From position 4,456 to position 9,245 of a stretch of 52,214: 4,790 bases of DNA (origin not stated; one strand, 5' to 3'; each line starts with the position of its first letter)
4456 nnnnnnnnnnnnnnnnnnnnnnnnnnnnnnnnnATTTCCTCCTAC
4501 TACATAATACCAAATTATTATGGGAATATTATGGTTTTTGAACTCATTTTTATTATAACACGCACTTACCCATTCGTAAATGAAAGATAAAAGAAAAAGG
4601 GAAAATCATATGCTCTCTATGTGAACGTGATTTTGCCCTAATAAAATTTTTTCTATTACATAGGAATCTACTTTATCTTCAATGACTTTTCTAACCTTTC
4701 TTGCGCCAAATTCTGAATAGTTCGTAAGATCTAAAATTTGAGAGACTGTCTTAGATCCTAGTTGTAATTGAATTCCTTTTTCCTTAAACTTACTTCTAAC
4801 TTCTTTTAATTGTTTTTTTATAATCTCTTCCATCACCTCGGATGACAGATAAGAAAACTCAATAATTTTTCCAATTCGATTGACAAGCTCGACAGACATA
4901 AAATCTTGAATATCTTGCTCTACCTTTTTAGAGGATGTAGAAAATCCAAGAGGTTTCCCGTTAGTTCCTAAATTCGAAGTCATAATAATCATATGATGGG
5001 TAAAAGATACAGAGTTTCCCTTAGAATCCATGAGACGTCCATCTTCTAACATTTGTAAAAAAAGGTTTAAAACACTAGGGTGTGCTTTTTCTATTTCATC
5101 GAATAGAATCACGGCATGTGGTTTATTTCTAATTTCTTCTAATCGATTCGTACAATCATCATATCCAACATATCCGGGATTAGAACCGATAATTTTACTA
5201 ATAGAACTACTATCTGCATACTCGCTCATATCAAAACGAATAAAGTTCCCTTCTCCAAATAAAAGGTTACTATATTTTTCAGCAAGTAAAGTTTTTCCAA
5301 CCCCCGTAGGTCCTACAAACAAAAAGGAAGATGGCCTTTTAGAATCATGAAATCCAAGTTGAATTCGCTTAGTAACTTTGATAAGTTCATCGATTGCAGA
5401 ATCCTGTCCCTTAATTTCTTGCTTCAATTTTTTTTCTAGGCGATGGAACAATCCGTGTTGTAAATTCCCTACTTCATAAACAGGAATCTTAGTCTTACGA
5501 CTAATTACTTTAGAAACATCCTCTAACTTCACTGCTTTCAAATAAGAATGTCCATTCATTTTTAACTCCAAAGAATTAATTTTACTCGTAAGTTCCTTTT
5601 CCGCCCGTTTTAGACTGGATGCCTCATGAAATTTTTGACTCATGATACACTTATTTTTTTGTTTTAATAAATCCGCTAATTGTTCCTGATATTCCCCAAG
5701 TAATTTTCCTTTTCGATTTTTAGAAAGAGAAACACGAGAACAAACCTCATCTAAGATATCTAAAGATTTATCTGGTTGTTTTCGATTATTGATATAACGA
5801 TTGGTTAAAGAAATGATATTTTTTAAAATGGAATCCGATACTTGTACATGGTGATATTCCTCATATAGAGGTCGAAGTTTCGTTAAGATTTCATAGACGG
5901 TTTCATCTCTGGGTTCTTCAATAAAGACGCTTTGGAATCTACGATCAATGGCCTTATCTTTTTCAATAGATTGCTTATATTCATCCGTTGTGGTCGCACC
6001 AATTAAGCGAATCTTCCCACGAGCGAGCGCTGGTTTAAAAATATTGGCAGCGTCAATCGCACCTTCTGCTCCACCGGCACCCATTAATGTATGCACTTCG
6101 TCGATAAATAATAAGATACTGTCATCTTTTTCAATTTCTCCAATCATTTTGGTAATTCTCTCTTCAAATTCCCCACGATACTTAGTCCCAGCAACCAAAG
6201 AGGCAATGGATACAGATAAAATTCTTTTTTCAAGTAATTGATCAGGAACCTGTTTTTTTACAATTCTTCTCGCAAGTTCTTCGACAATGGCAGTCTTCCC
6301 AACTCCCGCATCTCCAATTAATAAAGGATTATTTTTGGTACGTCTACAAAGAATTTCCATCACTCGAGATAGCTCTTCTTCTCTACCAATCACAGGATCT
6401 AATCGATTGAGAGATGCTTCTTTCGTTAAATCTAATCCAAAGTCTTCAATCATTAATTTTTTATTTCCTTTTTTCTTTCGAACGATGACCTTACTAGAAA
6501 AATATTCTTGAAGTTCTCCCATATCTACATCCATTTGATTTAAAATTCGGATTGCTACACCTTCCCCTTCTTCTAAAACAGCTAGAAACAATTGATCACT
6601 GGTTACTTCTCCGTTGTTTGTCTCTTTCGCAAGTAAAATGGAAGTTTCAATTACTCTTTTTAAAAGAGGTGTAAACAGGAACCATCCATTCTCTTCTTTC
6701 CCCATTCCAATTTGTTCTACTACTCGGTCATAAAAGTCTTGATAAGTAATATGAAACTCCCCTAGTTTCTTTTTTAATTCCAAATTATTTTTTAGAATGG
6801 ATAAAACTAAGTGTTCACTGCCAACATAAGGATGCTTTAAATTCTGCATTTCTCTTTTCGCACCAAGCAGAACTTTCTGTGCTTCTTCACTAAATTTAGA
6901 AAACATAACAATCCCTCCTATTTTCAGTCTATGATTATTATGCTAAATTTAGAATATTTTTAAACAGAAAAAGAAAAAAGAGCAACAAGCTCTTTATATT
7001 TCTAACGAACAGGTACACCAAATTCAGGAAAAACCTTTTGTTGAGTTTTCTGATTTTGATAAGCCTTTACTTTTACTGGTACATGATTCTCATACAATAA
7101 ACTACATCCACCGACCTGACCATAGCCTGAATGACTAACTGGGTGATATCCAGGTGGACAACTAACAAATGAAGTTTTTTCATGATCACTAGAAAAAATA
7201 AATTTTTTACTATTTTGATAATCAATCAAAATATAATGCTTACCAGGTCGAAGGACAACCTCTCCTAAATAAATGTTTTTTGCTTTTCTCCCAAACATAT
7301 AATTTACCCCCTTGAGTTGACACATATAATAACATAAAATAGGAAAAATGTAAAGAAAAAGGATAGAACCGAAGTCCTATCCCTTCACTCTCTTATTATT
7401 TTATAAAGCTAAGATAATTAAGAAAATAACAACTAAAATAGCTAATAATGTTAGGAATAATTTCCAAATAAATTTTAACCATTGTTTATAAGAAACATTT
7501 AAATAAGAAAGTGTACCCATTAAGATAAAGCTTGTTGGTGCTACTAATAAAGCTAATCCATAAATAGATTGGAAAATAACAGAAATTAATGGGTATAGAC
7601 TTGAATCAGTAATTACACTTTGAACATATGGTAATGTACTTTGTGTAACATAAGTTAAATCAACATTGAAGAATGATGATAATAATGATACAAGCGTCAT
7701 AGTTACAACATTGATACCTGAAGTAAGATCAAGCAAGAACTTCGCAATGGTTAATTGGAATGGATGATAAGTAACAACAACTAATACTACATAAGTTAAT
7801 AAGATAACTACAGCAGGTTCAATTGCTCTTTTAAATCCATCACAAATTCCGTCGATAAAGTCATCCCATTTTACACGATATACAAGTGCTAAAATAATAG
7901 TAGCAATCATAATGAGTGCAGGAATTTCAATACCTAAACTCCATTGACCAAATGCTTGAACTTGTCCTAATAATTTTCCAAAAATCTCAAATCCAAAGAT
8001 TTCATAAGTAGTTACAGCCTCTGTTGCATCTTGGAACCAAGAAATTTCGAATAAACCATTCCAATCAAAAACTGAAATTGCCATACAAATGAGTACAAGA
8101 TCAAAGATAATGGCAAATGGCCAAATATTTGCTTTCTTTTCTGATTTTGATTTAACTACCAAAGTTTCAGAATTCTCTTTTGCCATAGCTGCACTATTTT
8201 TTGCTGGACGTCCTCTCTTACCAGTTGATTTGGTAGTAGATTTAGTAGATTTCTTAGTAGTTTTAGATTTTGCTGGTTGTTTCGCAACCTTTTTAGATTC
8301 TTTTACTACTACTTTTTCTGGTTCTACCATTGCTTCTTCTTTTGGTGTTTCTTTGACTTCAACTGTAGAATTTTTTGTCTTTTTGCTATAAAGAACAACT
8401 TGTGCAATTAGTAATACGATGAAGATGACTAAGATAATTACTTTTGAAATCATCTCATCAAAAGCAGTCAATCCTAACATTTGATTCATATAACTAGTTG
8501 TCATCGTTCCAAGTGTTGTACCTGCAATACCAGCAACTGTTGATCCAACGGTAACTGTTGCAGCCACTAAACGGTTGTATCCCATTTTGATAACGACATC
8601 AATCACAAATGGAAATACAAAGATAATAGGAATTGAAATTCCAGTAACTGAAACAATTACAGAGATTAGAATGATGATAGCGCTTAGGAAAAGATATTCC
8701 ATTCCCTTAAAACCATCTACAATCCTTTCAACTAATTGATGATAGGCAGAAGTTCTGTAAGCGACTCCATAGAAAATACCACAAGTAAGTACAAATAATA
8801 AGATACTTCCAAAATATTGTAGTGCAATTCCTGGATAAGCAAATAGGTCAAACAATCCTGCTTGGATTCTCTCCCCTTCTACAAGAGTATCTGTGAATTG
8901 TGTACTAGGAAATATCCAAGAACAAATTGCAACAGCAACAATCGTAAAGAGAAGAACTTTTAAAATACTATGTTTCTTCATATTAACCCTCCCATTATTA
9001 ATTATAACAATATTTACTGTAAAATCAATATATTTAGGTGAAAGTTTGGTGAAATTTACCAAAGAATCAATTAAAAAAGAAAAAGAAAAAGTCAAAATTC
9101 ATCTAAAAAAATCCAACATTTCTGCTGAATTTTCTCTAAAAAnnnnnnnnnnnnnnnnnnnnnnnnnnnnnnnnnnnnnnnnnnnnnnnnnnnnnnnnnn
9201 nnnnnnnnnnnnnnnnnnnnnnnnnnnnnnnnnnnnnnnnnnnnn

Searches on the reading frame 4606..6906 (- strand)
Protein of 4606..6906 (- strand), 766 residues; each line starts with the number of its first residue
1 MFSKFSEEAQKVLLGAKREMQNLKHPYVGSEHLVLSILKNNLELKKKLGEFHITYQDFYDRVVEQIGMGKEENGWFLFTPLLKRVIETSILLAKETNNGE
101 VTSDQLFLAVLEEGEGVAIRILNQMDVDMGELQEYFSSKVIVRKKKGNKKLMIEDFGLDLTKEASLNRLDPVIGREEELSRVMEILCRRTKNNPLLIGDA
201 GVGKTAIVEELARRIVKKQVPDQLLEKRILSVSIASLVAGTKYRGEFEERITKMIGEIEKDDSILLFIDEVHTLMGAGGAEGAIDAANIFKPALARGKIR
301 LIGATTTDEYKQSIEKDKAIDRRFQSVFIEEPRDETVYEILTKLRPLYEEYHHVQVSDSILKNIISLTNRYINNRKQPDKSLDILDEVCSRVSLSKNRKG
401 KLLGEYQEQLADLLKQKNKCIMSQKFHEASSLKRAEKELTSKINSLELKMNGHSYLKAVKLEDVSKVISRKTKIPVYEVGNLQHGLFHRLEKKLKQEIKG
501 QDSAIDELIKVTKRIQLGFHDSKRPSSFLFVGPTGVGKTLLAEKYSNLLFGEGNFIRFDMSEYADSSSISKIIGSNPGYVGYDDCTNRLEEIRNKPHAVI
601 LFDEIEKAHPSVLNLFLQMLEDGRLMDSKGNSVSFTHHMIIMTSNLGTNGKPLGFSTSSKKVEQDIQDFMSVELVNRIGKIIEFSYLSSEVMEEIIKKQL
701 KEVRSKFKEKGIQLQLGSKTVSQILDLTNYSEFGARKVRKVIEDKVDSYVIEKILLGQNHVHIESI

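Call 42: search_protein_families(library=ncbifam, proteins=[window:4606-6906:-], max_evalue=0.00001)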
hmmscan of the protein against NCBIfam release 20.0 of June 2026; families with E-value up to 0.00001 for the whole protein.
window:4606-6906:- (766 aa): 19 families
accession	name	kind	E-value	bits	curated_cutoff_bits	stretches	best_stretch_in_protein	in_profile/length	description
TIGR02639.1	ClpA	equivalog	2.9e-189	630.8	993.15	1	6-758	2-723/734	ATP-dependent Clp protease ATP-binding subunit ClpA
TIGR03346.1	chaperone_ClpB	equivalog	6.3e-189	630.2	1232.1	2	5-445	1-445/853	ATP-dependent chaperone ClpB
TIGR03345.1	VI_ClpV1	equivalog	2.6e-166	555.3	884.95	2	7-447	3-463/852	type VI secretion system ATPase TssH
NF033606.1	heat_AAA_ClpK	exception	6.1e-153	510.9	1900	1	3-756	110-885/949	heat shock survival AAA family ATPase ClpK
NF008118.0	PRK10865.1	equivalog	8.2e-148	493.8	1417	2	84-436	89-442/857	ATP-dependent chaperone ClpB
NF033607.0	disagg_AAA_ClpG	exception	3.4e-145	485.3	1900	1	153-757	244-864/932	AAA family protein disaggregase ClpG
NF008263.0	PRK11034.1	equivalog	4.3e-140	468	1350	2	18-399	15-416/758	ATP-dependent Clp protease ATP-binding subunit ClpA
NF003745.1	PRK05342.1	equivalog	9.5e-11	41.2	359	0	663-747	288-377/418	ATP-dependent Clp protease ATP-binding subunit ClpX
TIGR02928.1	TIGR02928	subfamily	3.4e-08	32.8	181.3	0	496-549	15-64/366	orc1/cdc6 family replication initiation protein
NF003229.0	PRK04195.1-5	equivalog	3.5e-08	32.6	280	0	498-707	19-205/413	replication factor C large subunit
TIGR03922.1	T7SS_EccA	equivalog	2.8e-07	29.5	466.65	0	189-280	310-394/557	type VII secretion AAA-ATPase EccA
TIGR00382.1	clpX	equivalog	8.7e-07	28.3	370.75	0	525-548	117-140/414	ATP-dependent protease ATP-binding subunit ClpX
TIGR01243.1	CDC48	subfamily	8.9e-07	27.6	802.65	1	168-610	189-560/733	CDC48 family AAA ATPase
NF005638.0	PRK07399.1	subfamily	1.2e-06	27.8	230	0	493-553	4-57/317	DNA polymerase III subunit delta'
NF005304.0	PRK06835.1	equivalog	1.6e-06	27.5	215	0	497-558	157-216/330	ATP-binding protein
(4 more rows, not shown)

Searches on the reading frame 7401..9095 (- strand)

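Call 42: search_protein_families(library=ncbifam, proteins=[window:7401-9095:-], max_evalue=0.00001)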
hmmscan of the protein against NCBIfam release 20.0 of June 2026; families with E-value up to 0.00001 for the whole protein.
window:7401-9095:- (564 aa): 1 family
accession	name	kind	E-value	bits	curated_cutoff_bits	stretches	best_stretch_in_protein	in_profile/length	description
NF008611.1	PRK11588.1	equivalog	7.5e-14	51.3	500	2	97-258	97-258/492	putative basic amino acid antiporter YfcC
